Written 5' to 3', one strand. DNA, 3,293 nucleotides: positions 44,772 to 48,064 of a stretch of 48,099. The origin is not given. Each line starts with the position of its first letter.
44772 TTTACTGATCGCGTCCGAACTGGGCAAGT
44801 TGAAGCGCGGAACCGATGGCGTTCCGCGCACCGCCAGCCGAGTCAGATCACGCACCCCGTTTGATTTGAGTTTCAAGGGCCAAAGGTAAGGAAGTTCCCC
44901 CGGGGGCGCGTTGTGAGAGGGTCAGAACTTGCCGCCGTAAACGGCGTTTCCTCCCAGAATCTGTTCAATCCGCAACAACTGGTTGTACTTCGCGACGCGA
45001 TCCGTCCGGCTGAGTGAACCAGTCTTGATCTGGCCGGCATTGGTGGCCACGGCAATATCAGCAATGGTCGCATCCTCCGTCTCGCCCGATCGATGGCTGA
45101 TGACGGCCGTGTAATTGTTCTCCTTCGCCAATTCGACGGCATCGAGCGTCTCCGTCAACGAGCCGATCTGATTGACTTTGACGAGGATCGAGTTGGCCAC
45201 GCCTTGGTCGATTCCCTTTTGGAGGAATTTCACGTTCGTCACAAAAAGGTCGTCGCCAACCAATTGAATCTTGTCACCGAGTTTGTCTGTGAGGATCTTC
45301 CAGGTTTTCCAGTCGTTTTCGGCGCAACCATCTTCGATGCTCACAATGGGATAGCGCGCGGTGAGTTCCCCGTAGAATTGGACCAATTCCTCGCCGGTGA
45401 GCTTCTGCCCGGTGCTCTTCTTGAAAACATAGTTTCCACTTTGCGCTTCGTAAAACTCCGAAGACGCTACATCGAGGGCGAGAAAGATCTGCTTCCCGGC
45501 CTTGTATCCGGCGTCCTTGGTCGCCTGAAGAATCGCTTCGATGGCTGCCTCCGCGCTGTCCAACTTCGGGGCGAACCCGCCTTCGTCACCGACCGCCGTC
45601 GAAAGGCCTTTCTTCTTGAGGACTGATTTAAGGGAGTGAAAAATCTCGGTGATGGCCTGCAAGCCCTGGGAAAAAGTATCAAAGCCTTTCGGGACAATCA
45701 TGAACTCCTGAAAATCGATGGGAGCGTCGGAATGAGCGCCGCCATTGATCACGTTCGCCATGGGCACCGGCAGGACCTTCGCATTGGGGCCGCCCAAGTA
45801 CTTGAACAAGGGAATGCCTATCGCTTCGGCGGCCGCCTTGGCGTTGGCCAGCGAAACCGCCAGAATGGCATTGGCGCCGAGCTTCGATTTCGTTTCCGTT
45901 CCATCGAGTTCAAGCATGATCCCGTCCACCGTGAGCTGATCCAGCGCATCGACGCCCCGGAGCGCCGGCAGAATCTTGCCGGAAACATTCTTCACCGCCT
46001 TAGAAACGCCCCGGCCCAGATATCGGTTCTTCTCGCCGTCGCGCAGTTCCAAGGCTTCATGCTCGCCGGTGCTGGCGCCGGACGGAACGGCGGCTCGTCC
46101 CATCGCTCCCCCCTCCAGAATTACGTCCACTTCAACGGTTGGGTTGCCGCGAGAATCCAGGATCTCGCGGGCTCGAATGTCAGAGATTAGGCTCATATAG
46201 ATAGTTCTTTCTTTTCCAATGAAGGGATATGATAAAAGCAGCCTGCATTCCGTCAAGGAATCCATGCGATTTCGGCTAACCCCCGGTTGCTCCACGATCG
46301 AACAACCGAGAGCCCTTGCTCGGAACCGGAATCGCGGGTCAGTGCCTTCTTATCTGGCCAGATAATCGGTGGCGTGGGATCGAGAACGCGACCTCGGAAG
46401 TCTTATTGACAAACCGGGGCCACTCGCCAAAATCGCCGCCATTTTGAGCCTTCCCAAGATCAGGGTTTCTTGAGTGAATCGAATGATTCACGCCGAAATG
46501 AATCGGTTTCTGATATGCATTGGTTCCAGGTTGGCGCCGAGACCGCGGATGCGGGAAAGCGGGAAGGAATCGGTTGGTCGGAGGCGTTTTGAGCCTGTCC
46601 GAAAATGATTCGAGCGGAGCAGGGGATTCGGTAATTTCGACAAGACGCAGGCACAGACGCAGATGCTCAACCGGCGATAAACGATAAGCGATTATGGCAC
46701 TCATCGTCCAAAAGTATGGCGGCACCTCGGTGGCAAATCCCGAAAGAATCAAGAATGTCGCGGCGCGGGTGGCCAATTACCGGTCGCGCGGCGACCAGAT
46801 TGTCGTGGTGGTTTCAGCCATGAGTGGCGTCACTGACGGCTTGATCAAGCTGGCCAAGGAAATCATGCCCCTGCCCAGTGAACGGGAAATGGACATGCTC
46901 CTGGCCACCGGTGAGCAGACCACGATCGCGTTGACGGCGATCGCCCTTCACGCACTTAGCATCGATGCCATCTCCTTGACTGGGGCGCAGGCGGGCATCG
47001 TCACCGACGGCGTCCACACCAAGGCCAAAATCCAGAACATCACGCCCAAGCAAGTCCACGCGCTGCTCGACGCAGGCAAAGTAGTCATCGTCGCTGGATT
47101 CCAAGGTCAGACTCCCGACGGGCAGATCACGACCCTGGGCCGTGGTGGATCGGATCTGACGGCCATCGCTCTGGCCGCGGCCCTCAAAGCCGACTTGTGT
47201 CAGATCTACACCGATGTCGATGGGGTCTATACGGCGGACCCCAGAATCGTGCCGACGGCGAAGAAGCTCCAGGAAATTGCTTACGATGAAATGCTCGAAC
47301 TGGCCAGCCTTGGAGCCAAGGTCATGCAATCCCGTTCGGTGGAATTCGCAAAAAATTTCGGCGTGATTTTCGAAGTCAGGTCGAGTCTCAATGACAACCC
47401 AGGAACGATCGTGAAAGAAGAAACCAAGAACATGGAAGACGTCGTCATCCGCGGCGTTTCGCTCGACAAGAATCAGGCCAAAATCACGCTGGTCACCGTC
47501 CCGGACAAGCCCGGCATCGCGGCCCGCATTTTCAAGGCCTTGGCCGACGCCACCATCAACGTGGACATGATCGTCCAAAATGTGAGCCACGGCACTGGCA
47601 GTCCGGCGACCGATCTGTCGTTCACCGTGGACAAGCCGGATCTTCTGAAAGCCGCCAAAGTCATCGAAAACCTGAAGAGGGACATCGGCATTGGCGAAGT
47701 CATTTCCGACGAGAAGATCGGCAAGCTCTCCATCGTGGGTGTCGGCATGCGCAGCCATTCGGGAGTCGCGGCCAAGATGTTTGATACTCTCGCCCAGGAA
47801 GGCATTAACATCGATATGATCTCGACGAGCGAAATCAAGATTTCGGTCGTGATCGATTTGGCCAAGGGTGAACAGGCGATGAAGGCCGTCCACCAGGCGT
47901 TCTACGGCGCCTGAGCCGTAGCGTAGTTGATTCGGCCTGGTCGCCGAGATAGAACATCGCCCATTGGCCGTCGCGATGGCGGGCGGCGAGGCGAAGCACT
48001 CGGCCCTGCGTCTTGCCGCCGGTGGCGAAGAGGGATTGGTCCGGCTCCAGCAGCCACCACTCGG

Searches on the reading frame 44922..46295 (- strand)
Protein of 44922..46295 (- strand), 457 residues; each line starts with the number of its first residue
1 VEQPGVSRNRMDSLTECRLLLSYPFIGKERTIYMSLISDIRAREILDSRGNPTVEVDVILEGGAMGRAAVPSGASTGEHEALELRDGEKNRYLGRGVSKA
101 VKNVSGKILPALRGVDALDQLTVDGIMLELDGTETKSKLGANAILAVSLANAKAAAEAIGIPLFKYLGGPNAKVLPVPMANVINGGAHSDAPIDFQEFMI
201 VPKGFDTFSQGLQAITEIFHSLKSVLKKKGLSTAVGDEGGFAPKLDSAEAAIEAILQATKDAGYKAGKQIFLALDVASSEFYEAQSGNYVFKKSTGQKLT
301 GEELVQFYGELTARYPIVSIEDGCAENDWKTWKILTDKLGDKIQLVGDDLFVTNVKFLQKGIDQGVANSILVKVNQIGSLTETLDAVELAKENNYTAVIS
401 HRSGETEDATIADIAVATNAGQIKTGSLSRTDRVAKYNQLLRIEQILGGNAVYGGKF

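Call 64: search_protein_families(library=pfam, proteins=[window:44922-46295:-], max_evalue=0.0001)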
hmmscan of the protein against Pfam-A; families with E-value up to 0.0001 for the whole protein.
window:44922-46295:- (457 aa): 3 families
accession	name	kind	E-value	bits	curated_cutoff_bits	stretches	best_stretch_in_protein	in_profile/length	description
PF00113.28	Enolase_C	-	1.1e-124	416.1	21.5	1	173-456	2-290/296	Enolase, C-terminal TIM barrel domain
PF03952.21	Enolase_N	-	6.1e-59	198.3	35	1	37-167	1-131/131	Enolase, N-terminal domain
PF07476.17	MAAL_C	-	3.7e-05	23.5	27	1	336-423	133-221/249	Methylaspartate ammonia-lyase C-terminus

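Call 65: find_related_loci(query=window:44922-46295:-, collection=genome_contigs, flank=200)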
Query window:44922-46295:- (457 aa) in genome_contigs; peptide patterns used: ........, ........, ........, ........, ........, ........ (x = any residue, [..] = any of these).
600 stretches matched a pattern (row limit reached: there are more); 596 encode a relative of the query (tblastn E <= 1e-3); the best 80 are kept; 80 distinct loci.
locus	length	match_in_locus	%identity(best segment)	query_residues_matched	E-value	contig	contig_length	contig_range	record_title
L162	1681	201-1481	89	31-457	0e+0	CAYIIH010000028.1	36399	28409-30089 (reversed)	MAG TPA_asm: uncultured Verrucomicrobiota bacterium isolate ERP119705_co20_532 genome assembly, contig: NODE_961_length_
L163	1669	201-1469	87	34-457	0e+0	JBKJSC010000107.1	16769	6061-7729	MAG: Limisphaerales bacterium isolate ant_bin.560 k117_4853210, whole genome shotgun sequence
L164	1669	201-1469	85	34-457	0e+0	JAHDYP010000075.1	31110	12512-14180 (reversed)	MAG: Verrucomicrobia bacterium isolate VER2 NODE_2335_length_31110_cov_6.108743, whole genome shotgun sequence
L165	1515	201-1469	84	34-457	0e+0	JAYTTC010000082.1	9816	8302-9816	MAG: Verrucomicrobiales bacterium isolate GFS_5300 GFS_5300_81, whole genome shotgun sequence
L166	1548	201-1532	79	17-457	0e+0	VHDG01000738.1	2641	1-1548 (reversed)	MAG: Verrucomicrobia bacterium isolate K_Offshore_80m_m2_019 K_Offshore_80m_m2_019_Ga0194132_10063144, whole genome shot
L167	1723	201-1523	78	17-457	0e+0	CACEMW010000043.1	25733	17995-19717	uncultured Verrucomicrobia bacterium isolate AG-404-B10 genome assembly, contig: AG-404-B10_NODE_43, whole genome shotgu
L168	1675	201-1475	80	33-457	0e+0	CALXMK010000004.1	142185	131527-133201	MAG: uncultured Verrucomicrobia bacterium isolate BRZ_CI__bin11 genome assembly, contig: BRZ_CI__NODE_158_length_142185_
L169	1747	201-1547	77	1-455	0e+0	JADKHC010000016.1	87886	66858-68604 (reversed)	MAG: Verrucomicrobia bacterium isolate Skiv_18-Q3-R9-52_BAT3C.155 tig00017902-10-875150, whole genome shotgun sequence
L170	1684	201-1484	80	27-455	0e+0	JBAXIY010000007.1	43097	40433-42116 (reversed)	MAG: Verrucomicrobiia bacterium isolate ELA361 MAG361_7, whole genome shotgun sequence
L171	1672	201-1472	79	32-456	0e+0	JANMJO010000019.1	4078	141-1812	MAG: Verrucomicrobiales bacterium isolate OTE_64_metabat_368 OTE_64_k141_5907, whole genome shotgun sequence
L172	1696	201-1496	81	24-456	0e+0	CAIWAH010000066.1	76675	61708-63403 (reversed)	MAG: uncultured Verrucomicrobia bacterium isolate LaPlata_bin-1618 genome assembly, contig: bin-1618:066/411, whole geno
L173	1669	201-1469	78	34-456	0e+0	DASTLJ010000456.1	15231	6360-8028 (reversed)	MAG TPA_asm: Verrucomicrobiia bacterium isolate SMAG_U2734 k141_1568063, whole genome shotgun sequence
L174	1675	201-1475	80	34-457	0e+0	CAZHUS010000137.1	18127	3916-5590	MAG TPA_asm: uncultured Verrucomicrobiota bacterium isolate binchicken_co16_315 genome assembly, contig: NODE_5151_lengt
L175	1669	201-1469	83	34-457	0e+0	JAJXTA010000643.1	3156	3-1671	MAG: bacterium isolate BP4.bin29 NODE_53590_length_3156_cov_1.119511, whole genome shotgun sequence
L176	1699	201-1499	77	23-457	0e+0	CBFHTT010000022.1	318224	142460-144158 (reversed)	MAG: Limisphaerales bacterium isolate Co_bin_406_orig genome assembly, contig: Co_bin_406_orig_Co_c_000003431793, whole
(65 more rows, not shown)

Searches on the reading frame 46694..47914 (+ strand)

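Call 64: search_protein_families(library=pfam, proteins=[window:46694-47914:+], max_evalue=0.0001)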
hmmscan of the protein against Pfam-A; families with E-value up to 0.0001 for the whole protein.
window:46694-47914:+ (406 aa): 5 families
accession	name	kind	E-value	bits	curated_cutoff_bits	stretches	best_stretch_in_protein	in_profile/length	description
PF00696.33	AA_kinase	-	6.6e-54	183.5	24.9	1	3-222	2-226/234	Amino acid kinase family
PF22468.2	ACT_9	-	1.9e-40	136.9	27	2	345-403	1-61/61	ACT domain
PF13840.12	ACT_7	-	4.3e-21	75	27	1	338-401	2-65/65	ACT domain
PF01842.31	ACT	-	4.9e-21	74.6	27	2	265-327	3-64/66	ACT domain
PF22629.2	ACT_AHAS_ss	-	5.1e-05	23.8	27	0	353-400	6-57/67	AHAS small subunit-like ACT domain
